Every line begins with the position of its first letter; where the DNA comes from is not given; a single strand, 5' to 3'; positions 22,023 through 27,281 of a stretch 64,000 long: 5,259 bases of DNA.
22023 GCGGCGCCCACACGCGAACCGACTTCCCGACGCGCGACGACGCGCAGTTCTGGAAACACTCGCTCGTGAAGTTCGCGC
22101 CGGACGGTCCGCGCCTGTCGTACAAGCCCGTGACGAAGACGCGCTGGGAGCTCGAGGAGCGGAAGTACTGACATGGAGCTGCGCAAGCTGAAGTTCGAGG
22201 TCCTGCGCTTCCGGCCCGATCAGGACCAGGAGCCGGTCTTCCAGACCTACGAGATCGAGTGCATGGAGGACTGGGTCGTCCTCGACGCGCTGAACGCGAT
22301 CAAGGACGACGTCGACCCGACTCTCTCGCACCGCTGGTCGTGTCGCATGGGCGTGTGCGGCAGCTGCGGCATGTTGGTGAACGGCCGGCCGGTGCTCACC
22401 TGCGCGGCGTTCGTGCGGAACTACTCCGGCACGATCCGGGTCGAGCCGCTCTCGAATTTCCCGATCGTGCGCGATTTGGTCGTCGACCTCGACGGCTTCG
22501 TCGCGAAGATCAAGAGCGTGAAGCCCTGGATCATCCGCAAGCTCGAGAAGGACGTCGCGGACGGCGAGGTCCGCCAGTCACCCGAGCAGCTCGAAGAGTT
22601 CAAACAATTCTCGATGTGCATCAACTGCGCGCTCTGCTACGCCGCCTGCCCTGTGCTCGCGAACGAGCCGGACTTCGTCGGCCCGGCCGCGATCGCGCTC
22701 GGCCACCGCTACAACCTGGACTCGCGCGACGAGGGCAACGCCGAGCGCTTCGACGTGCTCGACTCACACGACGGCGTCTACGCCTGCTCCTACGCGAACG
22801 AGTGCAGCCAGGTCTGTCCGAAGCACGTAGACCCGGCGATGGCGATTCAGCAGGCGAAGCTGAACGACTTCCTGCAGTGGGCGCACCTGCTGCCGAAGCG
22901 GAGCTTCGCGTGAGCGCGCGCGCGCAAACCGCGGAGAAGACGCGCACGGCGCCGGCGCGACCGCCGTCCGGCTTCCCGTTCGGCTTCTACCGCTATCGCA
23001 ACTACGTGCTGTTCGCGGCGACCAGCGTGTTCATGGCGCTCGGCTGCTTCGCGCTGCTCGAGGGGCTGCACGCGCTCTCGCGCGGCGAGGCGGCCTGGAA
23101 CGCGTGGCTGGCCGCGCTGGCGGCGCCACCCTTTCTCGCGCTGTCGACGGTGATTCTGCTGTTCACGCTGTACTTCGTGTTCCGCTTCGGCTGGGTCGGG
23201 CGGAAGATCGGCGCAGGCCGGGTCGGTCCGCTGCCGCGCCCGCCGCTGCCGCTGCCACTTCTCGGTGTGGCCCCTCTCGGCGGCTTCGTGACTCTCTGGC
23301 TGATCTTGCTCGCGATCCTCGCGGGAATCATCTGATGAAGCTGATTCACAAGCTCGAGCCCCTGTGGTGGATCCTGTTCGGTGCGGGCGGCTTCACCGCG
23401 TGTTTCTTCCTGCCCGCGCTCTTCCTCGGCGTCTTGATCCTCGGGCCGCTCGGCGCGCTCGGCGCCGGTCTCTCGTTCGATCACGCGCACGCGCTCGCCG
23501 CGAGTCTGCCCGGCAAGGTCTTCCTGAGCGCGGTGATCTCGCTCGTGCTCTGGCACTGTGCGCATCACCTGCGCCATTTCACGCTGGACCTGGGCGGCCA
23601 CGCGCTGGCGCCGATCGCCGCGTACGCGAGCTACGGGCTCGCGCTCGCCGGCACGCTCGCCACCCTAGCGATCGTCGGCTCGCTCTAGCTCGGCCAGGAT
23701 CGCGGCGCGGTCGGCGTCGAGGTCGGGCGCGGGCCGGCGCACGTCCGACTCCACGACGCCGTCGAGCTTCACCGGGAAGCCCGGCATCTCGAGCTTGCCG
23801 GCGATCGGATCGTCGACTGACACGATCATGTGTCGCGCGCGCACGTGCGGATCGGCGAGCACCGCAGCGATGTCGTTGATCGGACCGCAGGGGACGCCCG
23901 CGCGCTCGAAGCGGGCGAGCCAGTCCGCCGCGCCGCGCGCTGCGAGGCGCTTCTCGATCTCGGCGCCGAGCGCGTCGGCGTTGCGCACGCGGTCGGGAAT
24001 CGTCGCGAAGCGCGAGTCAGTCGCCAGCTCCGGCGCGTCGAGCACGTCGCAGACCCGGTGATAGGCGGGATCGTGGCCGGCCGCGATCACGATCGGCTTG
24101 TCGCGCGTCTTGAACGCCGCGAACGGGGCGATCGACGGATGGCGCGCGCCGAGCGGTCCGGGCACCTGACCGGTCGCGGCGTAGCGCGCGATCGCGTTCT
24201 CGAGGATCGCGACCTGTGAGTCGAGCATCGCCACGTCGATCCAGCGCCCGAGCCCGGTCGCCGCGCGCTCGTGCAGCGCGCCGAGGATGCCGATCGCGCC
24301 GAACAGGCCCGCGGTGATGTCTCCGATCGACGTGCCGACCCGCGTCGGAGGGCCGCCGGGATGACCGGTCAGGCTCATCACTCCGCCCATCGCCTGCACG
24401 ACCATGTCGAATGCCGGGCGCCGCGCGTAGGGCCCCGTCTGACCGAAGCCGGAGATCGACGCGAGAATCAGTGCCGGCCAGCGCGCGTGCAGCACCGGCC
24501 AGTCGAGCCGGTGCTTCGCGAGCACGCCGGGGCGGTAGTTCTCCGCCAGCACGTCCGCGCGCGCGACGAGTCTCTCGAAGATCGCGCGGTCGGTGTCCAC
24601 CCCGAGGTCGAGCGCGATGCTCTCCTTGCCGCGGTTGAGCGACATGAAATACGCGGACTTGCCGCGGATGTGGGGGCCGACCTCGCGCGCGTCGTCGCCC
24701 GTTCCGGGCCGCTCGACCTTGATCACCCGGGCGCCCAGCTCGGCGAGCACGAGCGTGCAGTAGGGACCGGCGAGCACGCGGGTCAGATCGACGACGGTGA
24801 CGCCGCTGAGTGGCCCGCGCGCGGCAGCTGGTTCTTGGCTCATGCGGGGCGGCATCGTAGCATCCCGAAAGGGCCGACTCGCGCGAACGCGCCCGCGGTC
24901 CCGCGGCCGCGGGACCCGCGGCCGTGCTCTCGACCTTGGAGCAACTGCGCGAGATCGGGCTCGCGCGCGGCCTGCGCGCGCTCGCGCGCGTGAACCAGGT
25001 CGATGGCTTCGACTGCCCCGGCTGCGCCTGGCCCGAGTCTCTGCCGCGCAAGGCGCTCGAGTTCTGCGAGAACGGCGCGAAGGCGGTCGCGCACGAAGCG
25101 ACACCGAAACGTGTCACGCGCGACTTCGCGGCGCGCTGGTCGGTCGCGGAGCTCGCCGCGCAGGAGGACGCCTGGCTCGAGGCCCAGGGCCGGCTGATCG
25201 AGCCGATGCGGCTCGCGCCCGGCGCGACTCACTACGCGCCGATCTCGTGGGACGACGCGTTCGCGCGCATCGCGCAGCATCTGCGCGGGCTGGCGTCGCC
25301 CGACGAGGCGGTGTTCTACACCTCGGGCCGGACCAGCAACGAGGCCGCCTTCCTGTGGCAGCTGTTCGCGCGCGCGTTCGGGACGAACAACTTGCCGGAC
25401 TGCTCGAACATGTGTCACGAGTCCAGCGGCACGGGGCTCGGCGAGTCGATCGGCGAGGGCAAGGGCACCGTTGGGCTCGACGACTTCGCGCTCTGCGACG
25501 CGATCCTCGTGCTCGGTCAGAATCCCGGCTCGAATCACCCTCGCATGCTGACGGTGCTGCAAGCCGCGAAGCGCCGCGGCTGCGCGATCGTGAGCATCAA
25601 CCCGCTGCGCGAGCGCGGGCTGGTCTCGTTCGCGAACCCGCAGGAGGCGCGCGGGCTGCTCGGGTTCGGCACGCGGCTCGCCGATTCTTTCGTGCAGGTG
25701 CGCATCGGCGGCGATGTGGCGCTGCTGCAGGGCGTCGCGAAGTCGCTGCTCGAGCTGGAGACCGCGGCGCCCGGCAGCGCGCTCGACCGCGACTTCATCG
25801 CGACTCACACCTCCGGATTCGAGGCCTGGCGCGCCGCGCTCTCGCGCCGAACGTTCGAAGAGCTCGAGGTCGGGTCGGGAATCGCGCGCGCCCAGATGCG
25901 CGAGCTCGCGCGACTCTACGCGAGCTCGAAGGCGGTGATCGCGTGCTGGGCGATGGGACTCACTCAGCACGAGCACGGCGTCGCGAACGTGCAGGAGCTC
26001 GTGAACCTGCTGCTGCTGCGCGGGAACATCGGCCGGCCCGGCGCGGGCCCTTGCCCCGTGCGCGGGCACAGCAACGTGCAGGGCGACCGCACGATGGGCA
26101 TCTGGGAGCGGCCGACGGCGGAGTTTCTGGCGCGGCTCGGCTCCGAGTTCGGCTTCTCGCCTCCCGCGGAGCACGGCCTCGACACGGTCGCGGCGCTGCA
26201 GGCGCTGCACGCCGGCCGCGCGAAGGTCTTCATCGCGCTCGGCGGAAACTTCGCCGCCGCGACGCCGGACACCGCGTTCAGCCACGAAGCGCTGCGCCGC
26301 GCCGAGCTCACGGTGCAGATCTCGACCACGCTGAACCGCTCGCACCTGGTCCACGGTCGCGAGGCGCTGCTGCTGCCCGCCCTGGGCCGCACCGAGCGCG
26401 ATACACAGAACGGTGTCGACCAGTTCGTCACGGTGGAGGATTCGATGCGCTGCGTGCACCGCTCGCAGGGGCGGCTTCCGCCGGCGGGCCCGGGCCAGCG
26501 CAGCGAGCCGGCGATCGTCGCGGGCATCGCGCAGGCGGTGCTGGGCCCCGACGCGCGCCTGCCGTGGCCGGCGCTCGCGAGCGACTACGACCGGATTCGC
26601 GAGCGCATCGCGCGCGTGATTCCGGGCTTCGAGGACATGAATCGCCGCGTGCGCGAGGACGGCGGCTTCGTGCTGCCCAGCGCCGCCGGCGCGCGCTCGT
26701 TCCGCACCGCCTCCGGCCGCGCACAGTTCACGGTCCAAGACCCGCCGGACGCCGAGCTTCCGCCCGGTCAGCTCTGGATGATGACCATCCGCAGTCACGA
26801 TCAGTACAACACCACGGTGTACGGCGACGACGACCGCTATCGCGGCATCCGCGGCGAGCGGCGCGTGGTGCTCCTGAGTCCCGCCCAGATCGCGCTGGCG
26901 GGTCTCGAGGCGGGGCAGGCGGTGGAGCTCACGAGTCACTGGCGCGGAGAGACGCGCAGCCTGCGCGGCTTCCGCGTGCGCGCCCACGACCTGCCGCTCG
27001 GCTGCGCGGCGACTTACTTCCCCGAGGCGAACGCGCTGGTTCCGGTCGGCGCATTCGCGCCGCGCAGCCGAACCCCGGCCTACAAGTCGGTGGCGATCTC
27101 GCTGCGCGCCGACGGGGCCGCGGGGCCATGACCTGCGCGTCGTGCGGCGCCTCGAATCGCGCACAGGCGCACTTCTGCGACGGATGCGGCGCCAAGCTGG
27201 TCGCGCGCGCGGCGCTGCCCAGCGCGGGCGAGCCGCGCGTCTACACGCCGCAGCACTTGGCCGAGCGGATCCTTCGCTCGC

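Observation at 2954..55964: Iterated 9-bp palindrome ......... (often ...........) embedded in genes in all three reading frames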

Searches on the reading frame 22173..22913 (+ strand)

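Call 24: search_protein_families(library=pfam, proteins=[window:22173-22913:+])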
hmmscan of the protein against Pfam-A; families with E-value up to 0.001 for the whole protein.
window:22173-22913:+ (246 aa): 6 families
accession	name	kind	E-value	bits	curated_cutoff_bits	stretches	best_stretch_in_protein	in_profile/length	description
PF13085.11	Fer2_3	-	1.9e-33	115.1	27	1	7-109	1-105/107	2Fe-2S iron-sulfur cluster binding domain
PF13183.11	Fer4_8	-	3.6e-10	40.7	27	1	146-219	2-68/68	4Fe-4S dicluster domain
PF13237.11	Fer4_10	-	7.6e-08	32.6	25.5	1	146-216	6-53/53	4Fe-4S dicluster domain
PF13534.11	Fer4_17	-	2.7e-06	28.3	22.2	1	149-220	2-61/61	4Fe-4S dicluster domain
PF12838.12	Fer4_7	-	0.00016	22.5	27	1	149-218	2-51/52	4Fe-4S dicluster domain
PF13746.11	Fer4_18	-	0.00061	20.4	27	0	196-226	52-82/114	4Fe-4S dicluster domain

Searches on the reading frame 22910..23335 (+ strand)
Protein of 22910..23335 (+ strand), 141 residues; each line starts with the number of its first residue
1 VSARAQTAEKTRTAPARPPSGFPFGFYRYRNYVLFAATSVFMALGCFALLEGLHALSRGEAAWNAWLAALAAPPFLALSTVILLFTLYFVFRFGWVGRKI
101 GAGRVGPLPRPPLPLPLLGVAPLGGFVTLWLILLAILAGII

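Call 24: search_protein_families(library=pfam, proteins=[window:22910-23335:+])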
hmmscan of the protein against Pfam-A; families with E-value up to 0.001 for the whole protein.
window:22910-23335:+ (141 aa): 2 families
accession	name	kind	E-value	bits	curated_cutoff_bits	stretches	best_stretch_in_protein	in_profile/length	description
PF02300.22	Fumarate_red_C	-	1.2e-10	42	24.2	1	29-90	21-82/127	Fumarate reductase subunit C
PF01545.26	Cation_efflux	-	3.4e-06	27.4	26.6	1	17-100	53-131/198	Cation efflux family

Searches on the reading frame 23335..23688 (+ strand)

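Call 24: search_protein_families(library=pfam, proteins=[window:23335-23688:+])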
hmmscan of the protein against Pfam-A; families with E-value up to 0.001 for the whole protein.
window:23335-23688:+ (117 aa): 2 families
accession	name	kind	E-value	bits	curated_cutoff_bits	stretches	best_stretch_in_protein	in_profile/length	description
PF02313.22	Fumarate_red_D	-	3.7e-21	76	25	1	6-114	5-113/114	Fumarate reductase subunit D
PF01127.27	Sdh_cyt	-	7.2e-06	26.5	25.8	1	12-113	20-121/122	Succinate dehydrogenase/Fumarate reductase transmembrane subunit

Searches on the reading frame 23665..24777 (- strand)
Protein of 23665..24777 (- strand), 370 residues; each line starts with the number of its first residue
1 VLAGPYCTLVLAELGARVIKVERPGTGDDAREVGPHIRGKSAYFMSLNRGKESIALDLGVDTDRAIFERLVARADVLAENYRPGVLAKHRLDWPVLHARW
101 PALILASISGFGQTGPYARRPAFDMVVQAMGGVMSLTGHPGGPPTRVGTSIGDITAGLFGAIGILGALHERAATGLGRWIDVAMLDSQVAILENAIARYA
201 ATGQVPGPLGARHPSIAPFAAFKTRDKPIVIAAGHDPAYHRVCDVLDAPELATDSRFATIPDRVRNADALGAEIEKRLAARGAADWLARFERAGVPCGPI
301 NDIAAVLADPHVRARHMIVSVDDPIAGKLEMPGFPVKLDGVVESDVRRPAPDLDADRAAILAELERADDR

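Call 24: search_protein_families(library=pfam, proteins=[window:23665-24777:-])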
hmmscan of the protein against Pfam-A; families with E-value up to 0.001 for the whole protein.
window:23665-24777:- (370 aa): 1 family
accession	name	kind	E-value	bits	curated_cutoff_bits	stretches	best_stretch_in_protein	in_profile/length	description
PF02515.22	CoA_transf_3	-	4e-125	418.2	23.3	1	1-356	12-365/366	CoA-transferase family III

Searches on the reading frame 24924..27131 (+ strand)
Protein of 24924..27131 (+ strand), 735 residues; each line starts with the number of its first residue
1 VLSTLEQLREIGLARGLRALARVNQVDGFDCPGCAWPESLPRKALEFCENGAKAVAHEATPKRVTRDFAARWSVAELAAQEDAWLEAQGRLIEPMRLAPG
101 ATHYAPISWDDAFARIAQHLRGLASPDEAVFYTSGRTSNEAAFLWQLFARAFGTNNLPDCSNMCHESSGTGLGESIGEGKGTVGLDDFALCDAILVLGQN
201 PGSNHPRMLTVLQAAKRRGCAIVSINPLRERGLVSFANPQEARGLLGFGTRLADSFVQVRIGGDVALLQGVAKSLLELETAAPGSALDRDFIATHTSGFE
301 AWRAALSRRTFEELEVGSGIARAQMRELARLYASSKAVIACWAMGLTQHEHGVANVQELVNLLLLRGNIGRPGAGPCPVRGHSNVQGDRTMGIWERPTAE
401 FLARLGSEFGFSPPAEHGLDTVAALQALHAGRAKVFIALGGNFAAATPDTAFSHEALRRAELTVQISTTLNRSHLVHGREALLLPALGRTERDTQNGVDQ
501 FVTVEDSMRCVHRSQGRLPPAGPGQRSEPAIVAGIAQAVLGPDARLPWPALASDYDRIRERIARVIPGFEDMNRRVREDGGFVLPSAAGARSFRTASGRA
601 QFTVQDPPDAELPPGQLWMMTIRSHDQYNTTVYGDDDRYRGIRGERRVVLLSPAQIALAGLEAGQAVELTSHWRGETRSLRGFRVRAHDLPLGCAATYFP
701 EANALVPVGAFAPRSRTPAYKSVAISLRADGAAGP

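Call 24: search_protein_families(library=pfam, proteins=[window:24924-27131:+])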
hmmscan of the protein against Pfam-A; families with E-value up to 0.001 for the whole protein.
window:24924-27131:+ (735 aa): 2 families
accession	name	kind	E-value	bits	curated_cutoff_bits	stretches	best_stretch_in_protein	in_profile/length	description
PF00384.28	Molybdopterin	-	6.6e-18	65.3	24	1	101-468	11-294/353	Molybdopterin oxidoreductase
PF01568.27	Molydop_binding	-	2.4e-08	34.4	26.8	1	617-724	1-110/110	Molydopterin dinucleotide binding domain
